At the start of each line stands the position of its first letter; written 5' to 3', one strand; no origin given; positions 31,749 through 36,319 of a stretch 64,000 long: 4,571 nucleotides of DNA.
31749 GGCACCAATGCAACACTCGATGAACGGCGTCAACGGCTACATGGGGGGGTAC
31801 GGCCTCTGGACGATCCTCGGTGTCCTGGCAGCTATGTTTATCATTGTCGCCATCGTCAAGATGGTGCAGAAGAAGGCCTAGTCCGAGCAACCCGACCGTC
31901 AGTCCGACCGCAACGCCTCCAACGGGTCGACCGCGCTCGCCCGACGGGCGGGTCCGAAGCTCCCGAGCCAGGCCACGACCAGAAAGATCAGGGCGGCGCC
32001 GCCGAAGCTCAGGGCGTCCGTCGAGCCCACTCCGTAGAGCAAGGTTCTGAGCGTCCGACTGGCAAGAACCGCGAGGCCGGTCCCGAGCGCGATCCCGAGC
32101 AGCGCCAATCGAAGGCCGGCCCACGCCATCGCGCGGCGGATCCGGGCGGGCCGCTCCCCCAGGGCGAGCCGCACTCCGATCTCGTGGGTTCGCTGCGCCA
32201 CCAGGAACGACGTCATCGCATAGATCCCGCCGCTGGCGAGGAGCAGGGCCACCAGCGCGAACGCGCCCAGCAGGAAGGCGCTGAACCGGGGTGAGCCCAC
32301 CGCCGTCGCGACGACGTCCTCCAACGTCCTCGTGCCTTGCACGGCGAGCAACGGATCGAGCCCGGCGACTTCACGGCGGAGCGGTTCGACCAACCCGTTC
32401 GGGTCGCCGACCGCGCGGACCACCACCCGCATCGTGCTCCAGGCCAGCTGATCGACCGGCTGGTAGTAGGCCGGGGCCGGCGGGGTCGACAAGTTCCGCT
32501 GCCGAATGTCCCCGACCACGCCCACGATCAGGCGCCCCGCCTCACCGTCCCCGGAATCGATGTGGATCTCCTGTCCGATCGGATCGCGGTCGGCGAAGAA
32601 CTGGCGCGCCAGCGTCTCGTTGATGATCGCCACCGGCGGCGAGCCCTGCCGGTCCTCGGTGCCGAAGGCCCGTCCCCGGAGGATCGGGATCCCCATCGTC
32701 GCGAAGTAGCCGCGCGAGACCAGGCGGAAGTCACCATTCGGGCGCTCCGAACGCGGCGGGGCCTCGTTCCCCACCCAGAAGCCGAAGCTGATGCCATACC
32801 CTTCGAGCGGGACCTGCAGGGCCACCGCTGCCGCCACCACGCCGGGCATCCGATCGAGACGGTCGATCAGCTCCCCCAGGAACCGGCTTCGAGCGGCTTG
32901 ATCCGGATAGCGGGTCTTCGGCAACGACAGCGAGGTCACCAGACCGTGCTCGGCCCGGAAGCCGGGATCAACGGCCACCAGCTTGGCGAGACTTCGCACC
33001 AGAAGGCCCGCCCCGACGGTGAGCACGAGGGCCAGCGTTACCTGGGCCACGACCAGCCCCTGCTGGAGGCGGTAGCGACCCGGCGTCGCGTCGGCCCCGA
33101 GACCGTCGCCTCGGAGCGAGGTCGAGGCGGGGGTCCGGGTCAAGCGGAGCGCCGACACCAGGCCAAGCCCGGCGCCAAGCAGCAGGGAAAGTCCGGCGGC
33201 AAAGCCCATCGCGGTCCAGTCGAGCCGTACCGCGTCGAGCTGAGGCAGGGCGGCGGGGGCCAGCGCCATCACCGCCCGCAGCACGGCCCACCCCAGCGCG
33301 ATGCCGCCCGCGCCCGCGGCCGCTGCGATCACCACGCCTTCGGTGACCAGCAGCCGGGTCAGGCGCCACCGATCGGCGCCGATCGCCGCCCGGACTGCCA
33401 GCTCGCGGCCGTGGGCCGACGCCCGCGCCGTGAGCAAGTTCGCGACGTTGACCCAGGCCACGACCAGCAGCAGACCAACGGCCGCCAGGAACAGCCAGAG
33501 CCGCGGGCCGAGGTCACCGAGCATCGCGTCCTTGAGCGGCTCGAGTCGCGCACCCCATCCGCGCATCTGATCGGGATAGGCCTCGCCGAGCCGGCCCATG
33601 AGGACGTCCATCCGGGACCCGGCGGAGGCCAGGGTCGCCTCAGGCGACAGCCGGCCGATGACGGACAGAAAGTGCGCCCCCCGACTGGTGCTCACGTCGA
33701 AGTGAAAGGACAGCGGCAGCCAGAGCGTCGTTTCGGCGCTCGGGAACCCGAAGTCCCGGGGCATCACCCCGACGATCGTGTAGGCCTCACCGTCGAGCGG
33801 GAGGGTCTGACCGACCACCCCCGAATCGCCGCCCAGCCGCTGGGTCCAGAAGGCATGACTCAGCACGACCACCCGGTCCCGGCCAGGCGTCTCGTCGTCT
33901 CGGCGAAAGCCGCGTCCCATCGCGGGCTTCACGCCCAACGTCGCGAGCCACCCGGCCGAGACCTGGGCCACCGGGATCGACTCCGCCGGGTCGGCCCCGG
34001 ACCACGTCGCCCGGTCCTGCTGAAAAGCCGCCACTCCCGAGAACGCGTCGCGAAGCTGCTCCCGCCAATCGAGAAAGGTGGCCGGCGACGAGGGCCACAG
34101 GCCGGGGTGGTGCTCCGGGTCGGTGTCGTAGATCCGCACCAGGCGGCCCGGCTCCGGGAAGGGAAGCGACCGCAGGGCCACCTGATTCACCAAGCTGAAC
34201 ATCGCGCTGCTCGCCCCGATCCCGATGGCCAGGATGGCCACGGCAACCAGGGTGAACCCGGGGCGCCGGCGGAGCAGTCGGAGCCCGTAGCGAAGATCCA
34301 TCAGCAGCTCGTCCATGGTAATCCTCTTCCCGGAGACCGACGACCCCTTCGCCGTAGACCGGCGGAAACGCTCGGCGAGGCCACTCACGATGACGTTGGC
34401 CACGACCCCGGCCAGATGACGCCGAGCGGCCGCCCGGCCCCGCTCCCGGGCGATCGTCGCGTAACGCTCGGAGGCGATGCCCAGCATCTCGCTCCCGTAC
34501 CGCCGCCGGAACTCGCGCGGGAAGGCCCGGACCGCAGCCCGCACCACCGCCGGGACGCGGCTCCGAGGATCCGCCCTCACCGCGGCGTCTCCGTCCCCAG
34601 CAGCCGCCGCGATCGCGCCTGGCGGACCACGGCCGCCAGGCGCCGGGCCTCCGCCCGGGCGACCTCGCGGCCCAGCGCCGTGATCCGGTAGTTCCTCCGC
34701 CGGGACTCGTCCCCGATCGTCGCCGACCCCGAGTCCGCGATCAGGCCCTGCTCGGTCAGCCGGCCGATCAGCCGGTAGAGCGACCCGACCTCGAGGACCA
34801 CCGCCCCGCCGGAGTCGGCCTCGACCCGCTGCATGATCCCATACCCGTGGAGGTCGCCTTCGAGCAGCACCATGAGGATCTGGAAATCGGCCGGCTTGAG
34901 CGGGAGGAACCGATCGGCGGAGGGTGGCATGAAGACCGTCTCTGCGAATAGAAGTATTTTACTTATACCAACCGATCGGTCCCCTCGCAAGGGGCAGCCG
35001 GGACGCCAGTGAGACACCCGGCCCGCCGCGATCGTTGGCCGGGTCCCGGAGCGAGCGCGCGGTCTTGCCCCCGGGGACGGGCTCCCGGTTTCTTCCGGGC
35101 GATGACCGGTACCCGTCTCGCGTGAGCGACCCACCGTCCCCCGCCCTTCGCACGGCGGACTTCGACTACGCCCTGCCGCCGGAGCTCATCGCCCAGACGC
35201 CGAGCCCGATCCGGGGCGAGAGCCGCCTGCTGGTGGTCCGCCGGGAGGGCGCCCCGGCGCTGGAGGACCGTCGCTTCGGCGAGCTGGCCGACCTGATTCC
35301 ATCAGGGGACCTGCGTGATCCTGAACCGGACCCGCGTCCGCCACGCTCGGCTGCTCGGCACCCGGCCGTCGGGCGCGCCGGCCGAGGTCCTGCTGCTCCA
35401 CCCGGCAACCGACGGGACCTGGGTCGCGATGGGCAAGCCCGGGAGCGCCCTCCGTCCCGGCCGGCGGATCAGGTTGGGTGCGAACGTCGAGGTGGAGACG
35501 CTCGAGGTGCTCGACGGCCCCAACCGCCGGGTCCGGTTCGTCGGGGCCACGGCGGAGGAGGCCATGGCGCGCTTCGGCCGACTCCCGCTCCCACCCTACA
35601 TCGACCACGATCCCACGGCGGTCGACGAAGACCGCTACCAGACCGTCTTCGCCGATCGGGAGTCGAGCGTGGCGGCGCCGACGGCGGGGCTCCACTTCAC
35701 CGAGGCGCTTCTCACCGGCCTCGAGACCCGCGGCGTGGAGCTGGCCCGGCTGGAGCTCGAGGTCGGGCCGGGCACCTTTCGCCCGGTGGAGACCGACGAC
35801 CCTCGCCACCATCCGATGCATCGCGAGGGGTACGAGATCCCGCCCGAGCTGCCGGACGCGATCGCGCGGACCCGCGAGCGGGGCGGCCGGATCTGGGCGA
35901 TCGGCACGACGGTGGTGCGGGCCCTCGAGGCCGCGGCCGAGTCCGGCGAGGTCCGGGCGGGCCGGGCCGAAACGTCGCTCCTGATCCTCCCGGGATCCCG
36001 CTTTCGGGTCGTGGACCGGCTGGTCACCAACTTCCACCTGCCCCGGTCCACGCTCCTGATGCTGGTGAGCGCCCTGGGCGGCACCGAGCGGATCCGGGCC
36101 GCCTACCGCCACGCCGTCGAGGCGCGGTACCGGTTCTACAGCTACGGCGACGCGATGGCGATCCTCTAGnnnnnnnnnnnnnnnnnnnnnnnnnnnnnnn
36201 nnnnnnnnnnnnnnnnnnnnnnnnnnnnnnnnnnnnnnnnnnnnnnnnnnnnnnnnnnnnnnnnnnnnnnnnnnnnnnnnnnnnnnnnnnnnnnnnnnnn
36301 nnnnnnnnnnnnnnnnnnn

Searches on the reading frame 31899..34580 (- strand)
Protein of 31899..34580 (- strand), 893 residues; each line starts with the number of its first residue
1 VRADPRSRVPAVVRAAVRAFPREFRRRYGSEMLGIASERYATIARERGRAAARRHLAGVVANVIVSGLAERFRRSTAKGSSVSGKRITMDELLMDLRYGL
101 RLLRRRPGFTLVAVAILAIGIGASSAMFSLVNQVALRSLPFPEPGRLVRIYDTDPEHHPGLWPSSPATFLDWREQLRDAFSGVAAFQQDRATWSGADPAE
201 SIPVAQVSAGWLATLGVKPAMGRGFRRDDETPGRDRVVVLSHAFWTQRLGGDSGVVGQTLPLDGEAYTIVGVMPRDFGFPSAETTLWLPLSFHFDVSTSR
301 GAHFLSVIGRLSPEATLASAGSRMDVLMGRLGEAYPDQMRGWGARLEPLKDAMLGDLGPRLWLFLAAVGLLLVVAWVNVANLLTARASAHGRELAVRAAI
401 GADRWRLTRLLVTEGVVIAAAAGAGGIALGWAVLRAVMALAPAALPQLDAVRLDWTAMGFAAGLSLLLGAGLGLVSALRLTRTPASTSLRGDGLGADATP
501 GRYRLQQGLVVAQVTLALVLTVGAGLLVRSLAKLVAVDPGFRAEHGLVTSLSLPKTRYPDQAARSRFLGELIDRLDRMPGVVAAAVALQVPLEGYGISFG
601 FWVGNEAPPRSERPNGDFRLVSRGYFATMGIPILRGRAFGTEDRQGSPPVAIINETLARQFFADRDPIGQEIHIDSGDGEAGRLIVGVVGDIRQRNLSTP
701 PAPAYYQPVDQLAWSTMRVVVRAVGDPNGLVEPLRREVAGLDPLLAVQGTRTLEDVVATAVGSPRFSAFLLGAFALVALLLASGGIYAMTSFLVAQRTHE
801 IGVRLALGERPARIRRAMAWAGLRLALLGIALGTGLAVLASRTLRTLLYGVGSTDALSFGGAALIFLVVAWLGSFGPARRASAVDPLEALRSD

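Call 29: search_protein_families(library=pfam, proteins=[window:31899-34580:-], max_evalue=0.001)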
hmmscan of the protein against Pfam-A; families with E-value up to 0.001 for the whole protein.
window:31899-34580:- (893 aa): 2 families
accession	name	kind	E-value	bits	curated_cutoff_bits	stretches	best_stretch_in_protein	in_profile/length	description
PF12704.14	MacB_PCD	-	2.3e-32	113.4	27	2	110-324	1-204/207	MacB-like periplasmic core domain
PF02687.27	FtsX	-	9.4e-21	74.5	25.5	2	773-884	2-118/120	FtsX-like permease C-terminal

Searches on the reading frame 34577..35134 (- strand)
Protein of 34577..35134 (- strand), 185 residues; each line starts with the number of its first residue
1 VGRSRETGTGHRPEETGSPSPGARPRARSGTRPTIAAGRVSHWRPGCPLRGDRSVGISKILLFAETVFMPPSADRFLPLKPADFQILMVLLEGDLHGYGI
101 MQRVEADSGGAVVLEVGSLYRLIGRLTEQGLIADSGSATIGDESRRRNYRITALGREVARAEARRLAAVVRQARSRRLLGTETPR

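Call 29: search_protein_families(library=pfam, proteins=[window:34577-35134:-], max_evalue=0.001)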
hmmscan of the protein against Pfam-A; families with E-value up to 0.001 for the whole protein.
window:34577-35134:- (185 aa): 1 family
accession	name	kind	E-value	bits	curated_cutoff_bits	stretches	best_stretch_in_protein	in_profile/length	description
PF03551.20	PadR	-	2.6e-15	56.6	27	1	86-159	1-73/75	Transcriptional regulator PadR-like family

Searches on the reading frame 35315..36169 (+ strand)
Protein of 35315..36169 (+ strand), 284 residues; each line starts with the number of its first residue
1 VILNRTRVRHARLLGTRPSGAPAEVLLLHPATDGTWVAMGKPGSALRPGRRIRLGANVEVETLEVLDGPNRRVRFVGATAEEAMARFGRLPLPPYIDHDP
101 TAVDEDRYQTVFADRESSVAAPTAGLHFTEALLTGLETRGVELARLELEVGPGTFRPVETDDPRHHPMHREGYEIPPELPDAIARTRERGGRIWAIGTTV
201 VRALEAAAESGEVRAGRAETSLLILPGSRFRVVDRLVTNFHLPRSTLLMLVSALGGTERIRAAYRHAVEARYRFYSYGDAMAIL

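Call 29: search_protein_families(library=pfam, proteins=[window:35315-36169:+], max_evalue=0.001)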
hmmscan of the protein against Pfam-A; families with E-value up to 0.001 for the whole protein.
window:35315-36169:+ (284 aa): 1 family
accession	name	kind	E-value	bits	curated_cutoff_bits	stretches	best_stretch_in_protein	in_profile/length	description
PF02547.20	Queuosine_synth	-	2.6e-98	329.5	25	1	1-283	54-322/322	Queuosine biosynthesis protein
